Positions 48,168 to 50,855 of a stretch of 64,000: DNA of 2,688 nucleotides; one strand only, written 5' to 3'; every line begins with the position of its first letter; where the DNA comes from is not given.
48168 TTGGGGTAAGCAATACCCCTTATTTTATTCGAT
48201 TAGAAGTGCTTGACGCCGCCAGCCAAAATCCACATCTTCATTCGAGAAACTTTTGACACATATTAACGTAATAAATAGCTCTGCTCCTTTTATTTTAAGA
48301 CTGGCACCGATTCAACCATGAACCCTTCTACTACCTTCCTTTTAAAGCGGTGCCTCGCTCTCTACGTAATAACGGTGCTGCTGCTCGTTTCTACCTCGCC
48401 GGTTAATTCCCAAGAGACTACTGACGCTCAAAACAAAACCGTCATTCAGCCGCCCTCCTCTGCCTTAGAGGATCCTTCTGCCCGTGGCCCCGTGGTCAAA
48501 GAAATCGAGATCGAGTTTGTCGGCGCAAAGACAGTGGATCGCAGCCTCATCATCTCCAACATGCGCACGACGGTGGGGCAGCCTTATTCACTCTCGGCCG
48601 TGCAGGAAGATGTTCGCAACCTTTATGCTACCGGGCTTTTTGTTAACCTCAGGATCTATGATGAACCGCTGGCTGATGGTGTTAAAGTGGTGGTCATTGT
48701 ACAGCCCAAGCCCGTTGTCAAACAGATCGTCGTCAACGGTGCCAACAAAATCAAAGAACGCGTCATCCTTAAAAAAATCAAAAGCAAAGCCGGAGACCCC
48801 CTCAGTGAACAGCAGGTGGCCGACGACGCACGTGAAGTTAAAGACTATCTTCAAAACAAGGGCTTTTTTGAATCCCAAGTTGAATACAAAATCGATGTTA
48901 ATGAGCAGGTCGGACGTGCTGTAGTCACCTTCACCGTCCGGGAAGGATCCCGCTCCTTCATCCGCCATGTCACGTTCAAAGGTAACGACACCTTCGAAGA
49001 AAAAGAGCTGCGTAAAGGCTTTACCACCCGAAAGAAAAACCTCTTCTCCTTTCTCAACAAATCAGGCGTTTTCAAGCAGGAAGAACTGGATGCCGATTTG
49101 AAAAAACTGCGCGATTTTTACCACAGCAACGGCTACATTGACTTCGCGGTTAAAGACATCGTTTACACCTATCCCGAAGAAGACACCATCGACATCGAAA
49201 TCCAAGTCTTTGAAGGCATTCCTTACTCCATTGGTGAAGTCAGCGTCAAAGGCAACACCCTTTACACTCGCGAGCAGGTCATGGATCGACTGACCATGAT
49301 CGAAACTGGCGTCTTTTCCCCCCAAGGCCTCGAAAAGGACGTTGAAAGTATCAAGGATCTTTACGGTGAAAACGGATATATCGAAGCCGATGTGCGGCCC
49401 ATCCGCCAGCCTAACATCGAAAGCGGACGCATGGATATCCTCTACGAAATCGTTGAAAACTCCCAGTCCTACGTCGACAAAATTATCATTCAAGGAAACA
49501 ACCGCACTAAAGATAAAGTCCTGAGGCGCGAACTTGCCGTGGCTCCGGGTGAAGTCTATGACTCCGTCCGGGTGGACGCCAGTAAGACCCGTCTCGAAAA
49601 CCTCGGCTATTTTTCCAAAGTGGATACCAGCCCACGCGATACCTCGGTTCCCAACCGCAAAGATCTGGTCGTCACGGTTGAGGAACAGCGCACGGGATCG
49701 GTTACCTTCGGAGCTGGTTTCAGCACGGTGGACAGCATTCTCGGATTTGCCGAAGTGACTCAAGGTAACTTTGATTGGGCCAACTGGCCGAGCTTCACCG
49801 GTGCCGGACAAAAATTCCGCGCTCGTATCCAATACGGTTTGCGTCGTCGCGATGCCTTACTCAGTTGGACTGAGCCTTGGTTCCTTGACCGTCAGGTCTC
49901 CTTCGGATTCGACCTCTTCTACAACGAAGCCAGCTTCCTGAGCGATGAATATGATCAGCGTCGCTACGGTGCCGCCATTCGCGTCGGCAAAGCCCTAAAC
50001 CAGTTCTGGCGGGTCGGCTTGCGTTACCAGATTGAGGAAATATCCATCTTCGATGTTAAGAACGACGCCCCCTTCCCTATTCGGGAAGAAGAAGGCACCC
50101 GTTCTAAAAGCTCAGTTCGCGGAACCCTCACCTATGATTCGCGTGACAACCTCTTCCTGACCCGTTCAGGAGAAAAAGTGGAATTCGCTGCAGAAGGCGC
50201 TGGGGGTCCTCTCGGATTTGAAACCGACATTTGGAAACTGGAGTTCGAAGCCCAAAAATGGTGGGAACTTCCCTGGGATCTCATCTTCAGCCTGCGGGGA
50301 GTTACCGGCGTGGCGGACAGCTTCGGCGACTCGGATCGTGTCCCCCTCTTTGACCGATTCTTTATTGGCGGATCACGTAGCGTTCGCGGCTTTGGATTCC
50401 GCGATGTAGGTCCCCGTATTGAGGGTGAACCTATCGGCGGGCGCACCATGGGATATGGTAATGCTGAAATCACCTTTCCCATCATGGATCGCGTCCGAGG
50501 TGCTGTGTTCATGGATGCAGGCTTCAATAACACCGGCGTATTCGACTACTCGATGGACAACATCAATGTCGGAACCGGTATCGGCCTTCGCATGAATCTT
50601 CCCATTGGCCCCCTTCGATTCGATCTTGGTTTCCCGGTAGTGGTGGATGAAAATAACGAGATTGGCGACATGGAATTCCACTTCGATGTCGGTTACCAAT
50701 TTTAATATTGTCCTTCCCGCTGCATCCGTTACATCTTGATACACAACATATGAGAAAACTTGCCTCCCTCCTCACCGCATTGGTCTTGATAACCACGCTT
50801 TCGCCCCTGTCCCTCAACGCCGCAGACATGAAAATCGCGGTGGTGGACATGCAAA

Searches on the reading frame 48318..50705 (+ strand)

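Call 28: search_protein_families(library=pfam, proteins=[window:48318-50705:+], max_evalue=0.00001)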
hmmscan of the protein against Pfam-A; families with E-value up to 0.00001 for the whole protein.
window:48318-50705:+ (795 aa): 4 families
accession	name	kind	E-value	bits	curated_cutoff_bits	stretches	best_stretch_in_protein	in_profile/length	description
PF07244.20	POTRA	-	2.1e-67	224.2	21.3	5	132-210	1-79/79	Surface antigen variable number repeat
PF01103.29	Omp85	-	4.9e-66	223.9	24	1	493-795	2-325/325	Omp85 superfamily domain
PF08479.16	POTRA_2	-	2e-10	40.8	24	0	134-190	3-59/76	POTRA domain, ShlB-type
PF08478.15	POTRA_1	-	3.3e-07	30.9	23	0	386-435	3-52/69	POTRA domain, FtsQ-type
